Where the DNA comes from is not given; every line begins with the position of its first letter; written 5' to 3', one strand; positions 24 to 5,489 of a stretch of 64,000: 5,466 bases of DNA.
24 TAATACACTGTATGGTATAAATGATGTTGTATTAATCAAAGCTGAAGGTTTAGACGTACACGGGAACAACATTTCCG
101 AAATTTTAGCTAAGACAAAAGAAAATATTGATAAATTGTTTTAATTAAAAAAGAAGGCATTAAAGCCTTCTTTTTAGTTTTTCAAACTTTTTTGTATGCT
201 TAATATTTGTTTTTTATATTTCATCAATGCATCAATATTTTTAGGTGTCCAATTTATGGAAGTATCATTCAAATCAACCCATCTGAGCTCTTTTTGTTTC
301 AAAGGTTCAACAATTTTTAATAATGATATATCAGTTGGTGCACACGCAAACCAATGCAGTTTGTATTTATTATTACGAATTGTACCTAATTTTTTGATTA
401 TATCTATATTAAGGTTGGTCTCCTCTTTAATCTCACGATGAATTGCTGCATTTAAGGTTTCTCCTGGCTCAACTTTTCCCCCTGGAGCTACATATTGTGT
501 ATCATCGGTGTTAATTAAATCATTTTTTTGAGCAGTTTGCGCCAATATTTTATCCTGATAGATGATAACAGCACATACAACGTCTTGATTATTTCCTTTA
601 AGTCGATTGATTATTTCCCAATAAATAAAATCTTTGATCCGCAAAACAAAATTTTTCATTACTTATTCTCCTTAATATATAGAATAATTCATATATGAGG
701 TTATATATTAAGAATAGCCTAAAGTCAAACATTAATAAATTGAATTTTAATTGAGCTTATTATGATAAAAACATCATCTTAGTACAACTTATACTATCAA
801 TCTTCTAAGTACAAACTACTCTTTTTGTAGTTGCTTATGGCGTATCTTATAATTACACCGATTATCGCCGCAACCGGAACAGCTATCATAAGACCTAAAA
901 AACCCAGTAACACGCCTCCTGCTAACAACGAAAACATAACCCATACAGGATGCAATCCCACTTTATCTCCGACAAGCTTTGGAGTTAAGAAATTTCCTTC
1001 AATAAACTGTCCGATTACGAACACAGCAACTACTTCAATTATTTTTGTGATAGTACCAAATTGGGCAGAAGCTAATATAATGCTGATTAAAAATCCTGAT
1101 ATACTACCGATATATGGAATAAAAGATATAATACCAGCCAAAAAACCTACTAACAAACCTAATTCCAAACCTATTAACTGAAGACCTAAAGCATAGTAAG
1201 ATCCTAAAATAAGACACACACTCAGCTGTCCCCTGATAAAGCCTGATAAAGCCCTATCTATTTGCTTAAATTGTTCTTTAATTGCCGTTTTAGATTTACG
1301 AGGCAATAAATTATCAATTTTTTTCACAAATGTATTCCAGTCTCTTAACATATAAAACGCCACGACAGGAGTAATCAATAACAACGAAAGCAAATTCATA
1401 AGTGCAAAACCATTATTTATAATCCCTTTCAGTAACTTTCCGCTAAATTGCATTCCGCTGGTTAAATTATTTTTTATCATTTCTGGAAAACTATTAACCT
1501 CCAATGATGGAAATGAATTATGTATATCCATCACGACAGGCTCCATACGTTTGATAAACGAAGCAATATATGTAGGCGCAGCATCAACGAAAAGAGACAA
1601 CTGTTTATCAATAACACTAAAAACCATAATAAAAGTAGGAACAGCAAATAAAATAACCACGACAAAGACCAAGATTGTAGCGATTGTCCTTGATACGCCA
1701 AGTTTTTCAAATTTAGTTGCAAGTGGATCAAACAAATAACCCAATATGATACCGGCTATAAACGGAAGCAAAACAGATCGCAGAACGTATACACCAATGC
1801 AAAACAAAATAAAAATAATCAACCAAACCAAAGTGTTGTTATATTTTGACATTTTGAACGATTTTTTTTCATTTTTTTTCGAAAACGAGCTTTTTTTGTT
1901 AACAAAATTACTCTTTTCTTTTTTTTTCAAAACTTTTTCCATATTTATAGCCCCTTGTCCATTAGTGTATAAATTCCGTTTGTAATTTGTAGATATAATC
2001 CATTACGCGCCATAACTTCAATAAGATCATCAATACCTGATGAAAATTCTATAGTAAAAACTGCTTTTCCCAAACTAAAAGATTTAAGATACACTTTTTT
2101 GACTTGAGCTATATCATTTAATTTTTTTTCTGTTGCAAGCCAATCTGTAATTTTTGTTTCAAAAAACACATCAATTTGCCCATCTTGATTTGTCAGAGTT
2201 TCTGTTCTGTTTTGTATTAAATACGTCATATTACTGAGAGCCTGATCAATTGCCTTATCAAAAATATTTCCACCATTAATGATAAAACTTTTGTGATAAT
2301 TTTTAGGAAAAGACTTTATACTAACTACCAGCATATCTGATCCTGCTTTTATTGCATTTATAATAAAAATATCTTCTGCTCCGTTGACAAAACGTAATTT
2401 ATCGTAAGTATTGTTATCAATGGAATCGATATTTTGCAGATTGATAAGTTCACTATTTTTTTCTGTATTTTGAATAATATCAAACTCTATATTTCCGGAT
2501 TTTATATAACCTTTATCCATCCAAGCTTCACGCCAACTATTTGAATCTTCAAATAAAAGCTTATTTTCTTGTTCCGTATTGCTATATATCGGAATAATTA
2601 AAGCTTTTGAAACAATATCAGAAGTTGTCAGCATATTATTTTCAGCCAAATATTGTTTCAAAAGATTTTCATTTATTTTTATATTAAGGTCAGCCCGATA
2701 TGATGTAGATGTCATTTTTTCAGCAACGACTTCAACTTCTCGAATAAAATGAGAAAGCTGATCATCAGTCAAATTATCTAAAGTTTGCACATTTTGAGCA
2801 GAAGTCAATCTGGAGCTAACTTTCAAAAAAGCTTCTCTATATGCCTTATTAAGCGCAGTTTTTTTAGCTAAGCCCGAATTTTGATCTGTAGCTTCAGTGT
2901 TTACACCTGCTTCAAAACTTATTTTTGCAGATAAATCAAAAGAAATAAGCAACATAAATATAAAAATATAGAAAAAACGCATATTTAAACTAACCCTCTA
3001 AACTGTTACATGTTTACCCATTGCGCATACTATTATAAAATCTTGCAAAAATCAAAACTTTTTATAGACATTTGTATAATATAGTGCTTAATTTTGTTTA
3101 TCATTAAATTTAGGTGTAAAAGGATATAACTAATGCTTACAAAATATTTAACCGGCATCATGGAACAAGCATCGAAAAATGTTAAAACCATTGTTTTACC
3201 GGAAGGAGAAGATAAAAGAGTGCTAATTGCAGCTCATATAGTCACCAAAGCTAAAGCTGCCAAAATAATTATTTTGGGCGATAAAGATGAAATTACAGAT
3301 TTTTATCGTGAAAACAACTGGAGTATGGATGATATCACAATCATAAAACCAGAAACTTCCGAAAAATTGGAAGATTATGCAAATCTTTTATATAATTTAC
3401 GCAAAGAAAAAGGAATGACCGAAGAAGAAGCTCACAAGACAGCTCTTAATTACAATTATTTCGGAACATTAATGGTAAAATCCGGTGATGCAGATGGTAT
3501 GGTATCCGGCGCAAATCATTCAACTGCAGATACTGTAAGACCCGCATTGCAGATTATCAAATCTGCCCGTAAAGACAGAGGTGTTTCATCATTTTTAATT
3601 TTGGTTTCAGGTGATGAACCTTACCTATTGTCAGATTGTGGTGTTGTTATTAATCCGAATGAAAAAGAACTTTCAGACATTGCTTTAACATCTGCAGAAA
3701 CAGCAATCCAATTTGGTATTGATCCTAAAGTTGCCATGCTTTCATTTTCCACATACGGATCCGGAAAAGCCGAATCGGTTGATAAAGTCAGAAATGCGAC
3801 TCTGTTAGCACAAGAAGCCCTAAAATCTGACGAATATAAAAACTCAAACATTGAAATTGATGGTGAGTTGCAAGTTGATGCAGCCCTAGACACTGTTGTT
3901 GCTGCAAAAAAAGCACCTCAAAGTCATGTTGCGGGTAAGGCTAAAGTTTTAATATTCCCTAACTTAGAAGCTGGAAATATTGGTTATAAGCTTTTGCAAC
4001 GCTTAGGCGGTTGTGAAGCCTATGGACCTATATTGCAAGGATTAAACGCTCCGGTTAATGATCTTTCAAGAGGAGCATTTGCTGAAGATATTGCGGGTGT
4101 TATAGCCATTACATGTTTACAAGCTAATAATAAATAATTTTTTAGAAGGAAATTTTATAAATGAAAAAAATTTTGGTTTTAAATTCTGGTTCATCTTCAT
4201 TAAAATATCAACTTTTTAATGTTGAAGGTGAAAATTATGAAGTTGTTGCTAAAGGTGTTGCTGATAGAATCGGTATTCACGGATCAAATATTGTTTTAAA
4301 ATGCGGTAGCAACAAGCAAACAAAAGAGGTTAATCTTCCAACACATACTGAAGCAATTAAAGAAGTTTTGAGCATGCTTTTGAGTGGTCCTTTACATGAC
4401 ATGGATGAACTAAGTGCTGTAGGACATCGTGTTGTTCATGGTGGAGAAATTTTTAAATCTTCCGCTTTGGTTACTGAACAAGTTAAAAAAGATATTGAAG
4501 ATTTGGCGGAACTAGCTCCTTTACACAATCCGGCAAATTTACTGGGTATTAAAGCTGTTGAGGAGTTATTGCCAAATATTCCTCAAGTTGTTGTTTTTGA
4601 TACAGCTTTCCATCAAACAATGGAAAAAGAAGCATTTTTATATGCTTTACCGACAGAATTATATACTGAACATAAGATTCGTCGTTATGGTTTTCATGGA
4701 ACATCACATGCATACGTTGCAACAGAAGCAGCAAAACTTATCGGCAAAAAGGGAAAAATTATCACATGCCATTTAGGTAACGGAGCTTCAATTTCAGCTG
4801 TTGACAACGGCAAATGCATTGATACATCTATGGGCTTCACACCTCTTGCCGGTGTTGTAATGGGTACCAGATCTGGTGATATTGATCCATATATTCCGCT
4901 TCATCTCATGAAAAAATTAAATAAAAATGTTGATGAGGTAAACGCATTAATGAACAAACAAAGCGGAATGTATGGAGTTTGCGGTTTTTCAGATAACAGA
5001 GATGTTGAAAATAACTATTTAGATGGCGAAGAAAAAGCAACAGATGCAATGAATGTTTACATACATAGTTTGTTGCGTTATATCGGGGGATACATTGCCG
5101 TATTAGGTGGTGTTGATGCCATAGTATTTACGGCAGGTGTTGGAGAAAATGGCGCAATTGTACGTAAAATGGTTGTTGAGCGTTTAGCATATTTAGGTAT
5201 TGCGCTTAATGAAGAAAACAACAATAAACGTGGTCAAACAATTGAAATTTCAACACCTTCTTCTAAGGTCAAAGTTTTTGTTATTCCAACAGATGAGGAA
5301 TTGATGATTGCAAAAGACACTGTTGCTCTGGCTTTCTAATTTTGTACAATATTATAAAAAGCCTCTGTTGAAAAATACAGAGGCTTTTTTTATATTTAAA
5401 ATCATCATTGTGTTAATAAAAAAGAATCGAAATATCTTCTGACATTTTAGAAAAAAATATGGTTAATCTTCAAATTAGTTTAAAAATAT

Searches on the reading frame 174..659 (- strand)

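Call 88: search_protein_families(library=pfam, proteins=[window:174-659:-], max_evalue=0.001)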
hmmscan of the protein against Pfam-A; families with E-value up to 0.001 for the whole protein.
window:174-659:- (161 aa): 1 family
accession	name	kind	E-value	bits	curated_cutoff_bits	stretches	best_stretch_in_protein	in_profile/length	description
PF00293.34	NUDIX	-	1.8e-14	54.3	21.1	1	26-135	4-121/134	NUDIX domain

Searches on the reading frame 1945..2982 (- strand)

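Call 88: search_protein_families(library=pfam, proteins=[window:1945-2982:-], max_evalue=0.001)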
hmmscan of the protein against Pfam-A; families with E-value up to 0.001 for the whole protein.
window:1945-2982:- (345 aa): 1 family
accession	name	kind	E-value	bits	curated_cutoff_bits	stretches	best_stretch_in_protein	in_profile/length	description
PF16548.10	FlgT_N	-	0.00081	20.3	28.8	0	36-103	15-85/87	Flagellar assembly protein T, N-terminal domain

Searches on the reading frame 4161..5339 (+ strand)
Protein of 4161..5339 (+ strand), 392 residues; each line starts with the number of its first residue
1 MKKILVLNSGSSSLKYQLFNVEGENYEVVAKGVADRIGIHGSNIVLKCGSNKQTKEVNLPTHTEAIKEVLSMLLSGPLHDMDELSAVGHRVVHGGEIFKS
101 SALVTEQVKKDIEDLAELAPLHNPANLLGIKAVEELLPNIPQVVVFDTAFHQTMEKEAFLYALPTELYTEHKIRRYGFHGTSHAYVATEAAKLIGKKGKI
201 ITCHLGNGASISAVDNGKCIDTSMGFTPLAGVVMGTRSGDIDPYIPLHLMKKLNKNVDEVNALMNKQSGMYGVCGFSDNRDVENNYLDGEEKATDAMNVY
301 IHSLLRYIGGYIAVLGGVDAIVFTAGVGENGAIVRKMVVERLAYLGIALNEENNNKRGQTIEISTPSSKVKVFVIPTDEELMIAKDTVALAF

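Call 88: search_protein_families(library=pfam, proteins=[window:4161-5339:+], max_evalue=0.001)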
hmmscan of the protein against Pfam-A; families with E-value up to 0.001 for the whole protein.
window:4161-5339:+ (392 aa): 1 family
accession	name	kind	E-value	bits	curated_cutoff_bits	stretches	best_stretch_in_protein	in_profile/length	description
PF00871.23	Acetate_kinase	-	5e-152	506.6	22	1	3-385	1-392/392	Acetokinase family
